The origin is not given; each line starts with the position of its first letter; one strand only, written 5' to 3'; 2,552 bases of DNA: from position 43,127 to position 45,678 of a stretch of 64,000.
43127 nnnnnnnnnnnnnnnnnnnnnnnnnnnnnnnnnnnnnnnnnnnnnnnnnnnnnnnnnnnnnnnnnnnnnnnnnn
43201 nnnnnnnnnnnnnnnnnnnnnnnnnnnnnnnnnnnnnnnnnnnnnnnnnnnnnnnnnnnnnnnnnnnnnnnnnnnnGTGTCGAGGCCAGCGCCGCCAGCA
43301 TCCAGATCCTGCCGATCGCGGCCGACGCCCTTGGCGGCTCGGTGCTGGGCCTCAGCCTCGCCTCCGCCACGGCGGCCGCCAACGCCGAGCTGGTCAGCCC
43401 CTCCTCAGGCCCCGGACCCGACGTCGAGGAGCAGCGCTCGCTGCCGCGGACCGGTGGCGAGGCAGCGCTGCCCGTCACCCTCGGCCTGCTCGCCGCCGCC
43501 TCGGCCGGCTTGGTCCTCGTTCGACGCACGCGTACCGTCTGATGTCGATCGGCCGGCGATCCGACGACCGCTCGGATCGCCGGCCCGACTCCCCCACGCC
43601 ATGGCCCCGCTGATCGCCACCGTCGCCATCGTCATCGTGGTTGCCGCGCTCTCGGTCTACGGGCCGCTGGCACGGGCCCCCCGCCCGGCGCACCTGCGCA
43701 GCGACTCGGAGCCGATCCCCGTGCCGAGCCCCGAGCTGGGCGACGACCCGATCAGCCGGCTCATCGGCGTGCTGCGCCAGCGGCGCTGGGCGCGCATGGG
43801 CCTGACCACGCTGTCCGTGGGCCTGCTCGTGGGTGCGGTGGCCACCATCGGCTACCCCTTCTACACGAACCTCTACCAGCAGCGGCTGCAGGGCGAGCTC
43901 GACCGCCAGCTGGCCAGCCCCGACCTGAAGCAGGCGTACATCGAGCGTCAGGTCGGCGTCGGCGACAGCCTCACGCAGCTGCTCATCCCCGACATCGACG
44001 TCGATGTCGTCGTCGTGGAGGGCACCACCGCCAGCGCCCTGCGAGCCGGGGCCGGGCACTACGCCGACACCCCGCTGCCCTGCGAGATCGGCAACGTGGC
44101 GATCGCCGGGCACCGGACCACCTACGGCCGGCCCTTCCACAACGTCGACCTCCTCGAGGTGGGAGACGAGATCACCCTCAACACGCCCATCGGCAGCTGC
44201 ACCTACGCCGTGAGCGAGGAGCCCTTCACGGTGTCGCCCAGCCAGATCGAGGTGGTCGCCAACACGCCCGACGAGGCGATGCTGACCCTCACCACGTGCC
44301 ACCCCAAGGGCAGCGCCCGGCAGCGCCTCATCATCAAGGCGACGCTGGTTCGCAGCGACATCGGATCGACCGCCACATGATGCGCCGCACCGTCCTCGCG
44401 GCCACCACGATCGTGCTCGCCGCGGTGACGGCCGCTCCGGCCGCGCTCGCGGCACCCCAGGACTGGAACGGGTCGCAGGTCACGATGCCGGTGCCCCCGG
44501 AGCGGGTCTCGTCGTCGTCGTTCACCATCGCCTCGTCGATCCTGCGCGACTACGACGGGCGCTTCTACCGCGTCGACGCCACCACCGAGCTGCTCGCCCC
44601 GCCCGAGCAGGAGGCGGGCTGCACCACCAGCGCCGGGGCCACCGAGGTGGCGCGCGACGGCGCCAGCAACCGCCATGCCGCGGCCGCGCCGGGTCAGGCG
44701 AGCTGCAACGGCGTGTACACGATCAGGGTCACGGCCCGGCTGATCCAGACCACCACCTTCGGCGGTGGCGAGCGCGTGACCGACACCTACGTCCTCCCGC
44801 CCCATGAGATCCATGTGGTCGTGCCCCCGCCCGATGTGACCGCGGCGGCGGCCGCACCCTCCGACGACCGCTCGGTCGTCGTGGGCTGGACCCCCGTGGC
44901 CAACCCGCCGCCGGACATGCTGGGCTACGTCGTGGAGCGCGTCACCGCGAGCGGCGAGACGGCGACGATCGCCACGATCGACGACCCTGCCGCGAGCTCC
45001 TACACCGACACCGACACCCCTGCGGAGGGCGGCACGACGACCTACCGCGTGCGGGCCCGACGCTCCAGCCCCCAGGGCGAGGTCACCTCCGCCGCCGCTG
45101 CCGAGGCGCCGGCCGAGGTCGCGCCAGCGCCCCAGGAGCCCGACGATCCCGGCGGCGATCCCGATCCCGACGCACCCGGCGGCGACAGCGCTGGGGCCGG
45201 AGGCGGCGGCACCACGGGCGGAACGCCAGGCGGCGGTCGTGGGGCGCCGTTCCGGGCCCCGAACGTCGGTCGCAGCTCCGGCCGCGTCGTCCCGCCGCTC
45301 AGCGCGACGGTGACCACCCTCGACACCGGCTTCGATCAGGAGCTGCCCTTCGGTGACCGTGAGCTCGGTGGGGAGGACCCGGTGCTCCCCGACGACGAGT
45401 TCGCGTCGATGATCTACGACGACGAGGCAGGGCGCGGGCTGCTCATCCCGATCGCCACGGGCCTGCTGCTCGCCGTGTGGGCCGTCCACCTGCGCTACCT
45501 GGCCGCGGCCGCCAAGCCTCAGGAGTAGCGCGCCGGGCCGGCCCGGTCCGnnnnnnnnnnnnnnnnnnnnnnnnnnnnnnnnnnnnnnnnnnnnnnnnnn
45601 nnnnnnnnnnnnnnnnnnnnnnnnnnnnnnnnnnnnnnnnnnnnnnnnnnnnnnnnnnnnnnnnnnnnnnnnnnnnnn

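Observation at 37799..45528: Tad/Flp pilus operon followed on the same strand by an LPXTG protein, sortase and FN3 module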

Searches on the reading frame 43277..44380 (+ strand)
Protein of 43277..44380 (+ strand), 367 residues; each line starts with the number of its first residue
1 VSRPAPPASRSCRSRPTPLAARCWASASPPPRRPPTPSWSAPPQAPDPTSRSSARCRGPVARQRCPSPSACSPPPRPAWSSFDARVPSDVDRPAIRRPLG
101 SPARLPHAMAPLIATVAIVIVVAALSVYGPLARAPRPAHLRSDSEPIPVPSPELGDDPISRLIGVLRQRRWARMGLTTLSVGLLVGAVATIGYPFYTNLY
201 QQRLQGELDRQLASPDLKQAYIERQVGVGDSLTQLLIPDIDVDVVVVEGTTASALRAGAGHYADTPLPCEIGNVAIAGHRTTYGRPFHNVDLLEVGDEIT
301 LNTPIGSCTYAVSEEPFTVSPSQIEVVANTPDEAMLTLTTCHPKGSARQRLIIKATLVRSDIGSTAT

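Call 3: search_protein_families(library=pfam, proteins=[window:43277-44380:+], max_evalue=0.01)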
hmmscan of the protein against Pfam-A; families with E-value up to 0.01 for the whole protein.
window:43277-44380:+ (367 aa): 1 family
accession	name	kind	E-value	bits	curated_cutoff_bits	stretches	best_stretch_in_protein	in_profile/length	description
PF04203.18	Sortase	-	1.4e-30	106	26.6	1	236-358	2-125/125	Sortase domain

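Call 4: search_protein_families(library=ncbifam, proteins=[window:43277-44380:+], max_evalue=0.01)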
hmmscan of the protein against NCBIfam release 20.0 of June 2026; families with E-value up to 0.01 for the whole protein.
window:43277-44380:+ (367 aa): 7 families
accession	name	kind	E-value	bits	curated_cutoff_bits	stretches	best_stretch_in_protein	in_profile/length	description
NF033747.1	class_E_sortase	subfamily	1.2e-38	133.1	160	1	212-359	41-207/211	class E sortase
NF058671.1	sortase_SrtD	exception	2.7e-24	85.9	140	1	216-356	48-186/187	class D sortase, LPxTATN-specific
NF033746.1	class_D_sortase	subfamily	1.6e-22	79.8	165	1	226-358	4-134/135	class D sortase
NF033745.1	class_C_sortase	subfamily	6.3e-21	75.1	160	1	216-355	76-218/220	class C sortase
TIGR01076.1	sortase_fam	subfamily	9.1e-20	70.8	39.35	1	235-355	3-125/136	sortase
TIGR03784.1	marine_sortase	equivalog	2.9e-12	46.6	158.25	1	233-353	52-172/174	class GN sortase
NF033748.1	class_F_sortase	subfamily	0.0051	16.5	166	0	257-341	45-133/155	class F sortase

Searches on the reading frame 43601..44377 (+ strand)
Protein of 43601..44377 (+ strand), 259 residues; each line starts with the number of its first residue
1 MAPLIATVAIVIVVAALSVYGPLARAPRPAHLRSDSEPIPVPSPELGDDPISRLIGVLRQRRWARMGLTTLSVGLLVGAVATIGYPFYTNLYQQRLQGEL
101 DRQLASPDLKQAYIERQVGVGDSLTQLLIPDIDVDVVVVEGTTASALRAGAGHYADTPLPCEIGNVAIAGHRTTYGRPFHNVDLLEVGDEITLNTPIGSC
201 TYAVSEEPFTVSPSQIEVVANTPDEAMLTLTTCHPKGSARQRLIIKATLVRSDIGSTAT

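Call 24: search_solved_structures(query=window:43601-44377:+, max_evalue=0.001, show_alignments=3)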
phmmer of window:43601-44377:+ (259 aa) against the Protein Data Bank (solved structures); distinct sequences matched with E-value up to 0.001: 43.
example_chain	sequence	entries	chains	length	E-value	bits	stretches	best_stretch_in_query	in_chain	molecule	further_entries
4d70_A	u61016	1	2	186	4.1e-22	82.2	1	106-250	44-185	SORTASE FAMILY PROTEIN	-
5utt_A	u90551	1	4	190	5.4e-20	75.2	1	114-236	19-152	Sortase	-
5uus_A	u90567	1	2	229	3.2e-19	72.7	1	120-205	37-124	Possible sortase-like protein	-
5go5_A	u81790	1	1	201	1.3e-18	70.6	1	137-249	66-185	sortase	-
5go6_A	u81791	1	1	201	6.6e-18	68.4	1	137-249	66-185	Putative secreted protein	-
5cuw_A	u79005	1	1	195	2e-14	57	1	121-251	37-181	SrtE1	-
9m4u_B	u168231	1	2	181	6.3e-14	55.3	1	121-251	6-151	Peptidase C60, sortase A and B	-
9iok_A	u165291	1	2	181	8.1e-14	55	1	121-251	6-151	Peptidase C60, sortase A and B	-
9m5i_B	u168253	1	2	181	2.2e-13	53.6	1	121-251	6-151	Peptidase C60, sortase A and B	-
9iv0_A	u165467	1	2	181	2.8e-13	53.2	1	121-251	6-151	Peptidase C60, sortase A and B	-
9m5j_B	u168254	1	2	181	7.8e-13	51.8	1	121-251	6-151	Peptidase C60, sortase A and B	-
9m6n_B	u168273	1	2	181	1.1e-12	51.2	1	121-251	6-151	Peptidase C60, sortase A and B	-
9j0t_A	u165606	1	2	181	1.5e-12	50.9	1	121-251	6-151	Peptidase C60, sortase A and B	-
9m2g_A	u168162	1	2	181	5.1e-12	49.1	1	121-251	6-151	Peptidase C60, sortase A and B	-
9m2n_A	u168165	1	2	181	1.8e-11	47.3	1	121-251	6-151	Peptidase C60, sortase A and B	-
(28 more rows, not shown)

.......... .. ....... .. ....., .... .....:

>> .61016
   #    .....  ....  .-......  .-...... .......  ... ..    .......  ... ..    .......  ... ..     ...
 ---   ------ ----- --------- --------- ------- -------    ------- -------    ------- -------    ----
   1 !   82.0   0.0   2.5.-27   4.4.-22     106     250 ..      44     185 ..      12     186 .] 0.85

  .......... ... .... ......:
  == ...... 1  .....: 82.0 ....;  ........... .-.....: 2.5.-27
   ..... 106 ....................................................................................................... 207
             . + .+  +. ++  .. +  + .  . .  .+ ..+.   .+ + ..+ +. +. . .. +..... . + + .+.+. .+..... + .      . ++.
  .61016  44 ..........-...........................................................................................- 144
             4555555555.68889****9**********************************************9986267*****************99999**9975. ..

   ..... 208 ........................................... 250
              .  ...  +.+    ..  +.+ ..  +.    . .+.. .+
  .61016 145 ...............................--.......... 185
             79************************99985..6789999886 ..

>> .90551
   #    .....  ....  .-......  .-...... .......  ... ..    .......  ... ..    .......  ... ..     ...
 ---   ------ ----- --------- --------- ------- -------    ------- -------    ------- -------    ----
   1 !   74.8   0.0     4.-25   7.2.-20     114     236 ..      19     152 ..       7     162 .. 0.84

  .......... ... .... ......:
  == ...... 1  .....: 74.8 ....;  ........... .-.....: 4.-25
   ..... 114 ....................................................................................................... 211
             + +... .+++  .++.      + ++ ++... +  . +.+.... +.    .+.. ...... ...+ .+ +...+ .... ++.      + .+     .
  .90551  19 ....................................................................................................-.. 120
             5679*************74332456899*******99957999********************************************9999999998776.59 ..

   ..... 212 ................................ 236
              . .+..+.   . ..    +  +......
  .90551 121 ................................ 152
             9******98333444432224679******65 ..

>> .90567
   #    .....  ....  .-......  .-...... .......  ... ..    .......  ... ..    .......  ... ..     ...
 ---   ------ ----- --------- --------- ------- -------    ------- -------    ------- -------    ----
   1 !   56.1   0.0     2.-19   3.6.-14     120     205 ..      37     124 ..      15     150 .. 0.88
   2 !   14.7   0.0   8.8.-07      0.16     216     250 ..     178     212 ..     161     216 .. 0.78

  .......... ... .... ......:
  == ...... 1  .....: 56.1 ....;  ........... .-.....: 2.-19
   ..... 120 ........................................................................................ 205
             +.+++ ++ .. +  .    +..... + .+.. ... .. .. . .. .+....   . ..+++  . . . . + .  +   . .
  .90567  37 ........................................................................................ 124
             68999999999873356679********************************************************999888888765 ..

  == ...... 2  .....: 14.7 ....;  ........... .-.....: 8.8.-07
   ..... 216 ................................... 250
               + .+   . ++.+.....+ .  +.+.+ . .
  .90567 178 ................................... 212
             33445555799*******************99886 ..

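Call 97: search_protein_families(library=ncbifam, proteins=[window:43601-44377:+], max_evalue=0.00001)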
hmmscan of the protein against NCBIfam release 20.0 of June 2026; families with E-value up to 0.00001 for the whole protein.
window:43601-44377:+ (259 aa): 6 families
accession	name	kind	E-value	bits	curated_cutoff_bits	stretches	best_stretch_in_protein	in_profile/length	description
NF033747.1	class_E_sortase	subfamily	5e-39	134.3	160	1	102-251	39-207/211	class E sortase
NF058671.1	sortase_SrtD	exception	1.1e-24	87.1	140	1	108-248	48-186/187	class D sortase, LPxTATN-specific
NF033746.1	class_D_sortase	subfamily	6.9e-23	81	165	1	118-250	4-134/135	class D sortase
NF033745.1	class_C_sortase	subfamily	2.3e-21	76.6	160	1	108-247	76-218/220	class C sortase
TIGR01076.1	sortase_fam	subfamily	4.1e-20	71.9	39.35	1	127-247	3-125/136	sortase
TIGR03784.1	marine_sortase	equivalog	1.3e-12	47.7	158.25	1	125-245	52-172/174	class GN sortase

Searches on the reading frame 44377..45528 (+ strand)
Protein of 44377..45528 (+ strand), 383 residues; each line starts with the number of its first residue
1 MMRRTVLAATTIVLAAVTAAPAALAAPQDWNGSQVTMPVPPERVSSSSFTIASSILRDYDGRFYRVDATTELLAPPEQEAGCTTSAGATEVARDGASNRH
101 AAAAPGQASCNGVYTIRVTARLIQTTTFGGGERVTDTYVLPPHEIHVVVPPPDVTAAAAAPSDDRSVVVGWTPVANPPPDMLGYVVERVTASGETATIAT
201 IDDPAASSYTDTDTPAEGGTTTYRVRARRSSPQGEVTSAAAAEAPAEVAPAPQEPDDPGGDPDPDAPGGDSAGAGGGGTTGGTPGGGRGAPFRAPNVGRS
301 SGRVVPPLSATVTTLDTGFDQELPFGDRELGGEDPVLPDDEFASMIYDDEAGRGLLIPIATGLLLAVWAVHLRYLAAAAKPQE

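Call 3: search_protein_families(library=pfam, proteins=[window:44377-45528:+], max_evalue=0.01)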
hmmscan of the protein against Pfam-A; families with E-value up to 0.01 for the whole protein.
window:44377-45528:+ (383 aa): 0 families

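Call 4: search_protein_families(library=ncbifam, proteins=[window:44377-45528:+], max_evalue=0.01)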
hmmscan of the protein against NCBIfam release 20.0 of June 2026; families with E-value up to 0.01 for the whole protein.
window:44377-45528:+ (383 aa): 0 families

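Call 18: find_homologous_proteins(query=window:44377-45525:+, max_evalue=0.001)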
Query window:44377-45525:+ (383 aa): 13 proteins with E <= 0.001 among 8000 candidates.
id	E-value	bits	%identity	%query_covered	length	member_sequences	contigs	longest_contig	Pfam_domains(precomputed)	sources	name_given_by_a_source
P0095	3.2e-243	825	100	100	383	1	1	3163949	-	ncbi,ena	-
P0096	3.1e-167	575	70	100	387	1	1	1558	-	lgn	-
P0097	1.3e-71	260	46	99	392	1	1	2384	-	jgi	-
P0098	8.3e-71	257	43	92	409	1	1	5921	-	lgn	-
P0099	3.5e-69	252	44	92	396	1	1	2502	-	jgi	jgi:hypothetical protein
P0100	2.7e-67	246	42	92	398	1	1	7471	-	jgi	jgi:hypothetical protein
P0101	1.1e-64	237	39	99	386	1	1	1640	-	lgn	-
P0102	2.7e-62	229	40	92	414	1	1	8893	-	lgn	-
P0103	9.9e-51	191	55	23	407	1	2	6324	-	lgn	-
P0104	1.4e-50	191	40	92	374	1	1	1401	-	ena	-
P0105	2.8e-45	173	54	23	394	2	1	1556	-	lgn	-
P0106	3.4e-45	173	51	55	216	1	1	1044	-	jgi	jgi:hypothetical protein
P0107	4.0e-28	117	31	95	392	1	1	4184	-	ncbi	ncbi:hypothetical protein BH20ACT2_BH20ACT2_25720 [soil metagenome]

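Call 29: search_protein_families(library=pfam, alignment_id=A3, max_evalue=1)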
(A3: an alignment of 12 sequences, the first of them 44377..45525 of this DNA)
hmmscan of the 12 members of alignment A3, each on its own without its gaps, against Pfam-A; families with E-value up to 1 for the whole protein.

A. member 1, window:44377-45525:+ (383 aa): 0 families

B. families by the number of members that match (of 12 scanned): 4 families
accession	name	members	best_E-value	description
PF00041.27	fn3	6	0.0073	Fibronectin type III domain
PF09472.15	MtrF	1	0.033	Tetrahydromethanopterin S-methyltransferase, F subunit (MtrF)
PF13822.11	ACC_epsilon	1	0.22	Acyl-CoA carboxylase epsilon subunit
PF07415.16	Herpes_LMP2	1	0.55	Gammaherpesvirus latent membrane protein (LMP2) protein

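Call 44: predict_structure(alignment_id=A3)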
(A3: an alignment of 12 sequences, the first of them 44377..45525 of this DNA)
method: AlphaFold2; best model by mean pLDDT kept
length: 383 residues; sequences in the alignment: 12
mean_pLDDT: 76.8   pTM: 0.58
mean pLDDT of the five models: 76.8, 74.7, 74.1, 73.9, 72.4
residues with pLDDT >= 90: 187; 70-90: 65; 50-70: 39; < 50: 92
segments of 3 or more residues with pLDDT < 50: 1-23, 268-319, 336-338, 347-349
pLDDT, mean of each block of 10 residues (from residue 1): 42 45 62 88 89 94 94 92 97 90 97 96 86 94 94 94 92 95 96 93 97 90 97 94 94 77 54 41 39 42 40 42 49 49 50 64 90 84 57
secondary structure, 60 per line:
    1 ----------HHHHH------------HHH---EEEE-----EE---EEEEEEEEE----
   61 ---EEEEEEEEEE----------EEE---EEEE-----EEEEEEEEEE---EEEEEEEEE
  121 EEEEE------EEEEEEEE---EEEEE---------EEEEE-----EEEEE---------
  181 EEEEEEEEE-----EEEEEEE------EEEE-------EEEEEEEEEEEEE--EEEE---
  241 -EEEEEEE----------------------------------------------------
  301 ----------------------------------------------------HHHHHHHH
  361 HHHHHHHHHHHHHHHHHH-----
elements in order: H11-15 E34-37 E48-56 E64-73 E84-86 E90-93 E99-108 E112-125 E132-139 E143-147 E157-161 E167-171 E181-189 E195-201 E208-211 E219-231 E234-237 E242-248 H353-378

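Call 46: fold_search(model_id=the predicted structure, library=pdb)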
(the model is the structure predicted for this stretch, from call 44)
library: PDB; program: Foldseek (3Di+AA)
matches with E <= 10: 1581; with E <= 0.001: 215
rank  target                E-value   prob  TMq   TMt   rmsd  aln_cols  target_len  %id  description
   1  5e53_B                1.1e-06  1.00  0.23  0.28   9.3       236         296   16  Crystal structure of chicken CNTN1 FN1-FN3 domains (released 2016-08-31)
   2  7mrk_B                2.0e-06  1.00  0.23  0.35   8.6       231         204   18  Chicken CNTN4 APP complex (released 2022-01-05)
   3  7mro                  2.6e-06  1.00  0.24  0.27   8.7       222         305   16  Zebrafish CNTN4 FN1-FN3 domains (released 2022-01-05)
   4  5mxa_A                3.0e-06  1.00  0.23  0.28  11.4       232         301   12  Structure of unbound Interleukin-23 (released 2017-12-20)
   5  7mrq                  3.2e-06  1.00  0.24  0.29   8.3       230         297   16  Chicken CNTN4 FN1-FN3 domains with T751A, V752A, Y781A, E786A mutations (released 2022-01-05)
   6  7mrk_D                3.2e-06  1.00  0.22  0.27   9.5       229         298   16  Chicken CNTN4 APP complex (released 2022-01-05)
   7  5e53_D                3.8e-06  1.00  0.24  0.28   9.1       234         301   16  Crystal structure of chicken CNTN1 FN1-FN3 domains (released 2016-08-31)
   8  5mzv_A                4.9e-06  1.00  0.22  0.27  11.1       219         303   15  IL-23:IL-23R:Nb22E11 complex (released 2018-01-03)
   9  5i99                  5.2e-06  1.00  0.25  0.24   8.3       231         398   17  Crystal structure of mouse CNTN3 Ig5-Fn2 domains (released 2016-08-31)
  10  1cfb_A                6.7e-06  1.00  0.22  0.37  11.9       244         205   12  CRYSTAL STRUCTURE OF TANDEM TYPE III FIBRONECTIN DOMAINS FROM DROSOPHILA NEUROGLIAN AT 2.0 ANGSTROMS (released 1994-11-30)
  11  8xrp_B                7.5e-06  1.00  0.19  0.22  12.8       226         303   13  The Cryo-EM structure of IL-12, receptor subunit beta-1 and receptor subunit beta-2 complex (released 2024-07-24)
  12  2nzi_A                8.7e-06  1.00  0.24  0.29   9.9       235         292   13  Crystal structure of domains A168-A170 from titin (released 2007-02-13)
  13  7mrs_A                9.2e-06  1.00  0.26  0.31   8.1       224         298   14  Zebrafish CNTN4 APPb complex (released 2022-01-05)
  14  5e4s                  9.2e-06  1.00  0.23  0.28   9.5       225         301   16  Crystal structure of mouse CNTN4 FN1-FN3 domains (released 2016-08-31)
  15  7mrm_B                9.2e-06  1.00  0.25  0.26   8.4       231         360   13  Chicken CNTN3 APP complex (released 2022-01-05)
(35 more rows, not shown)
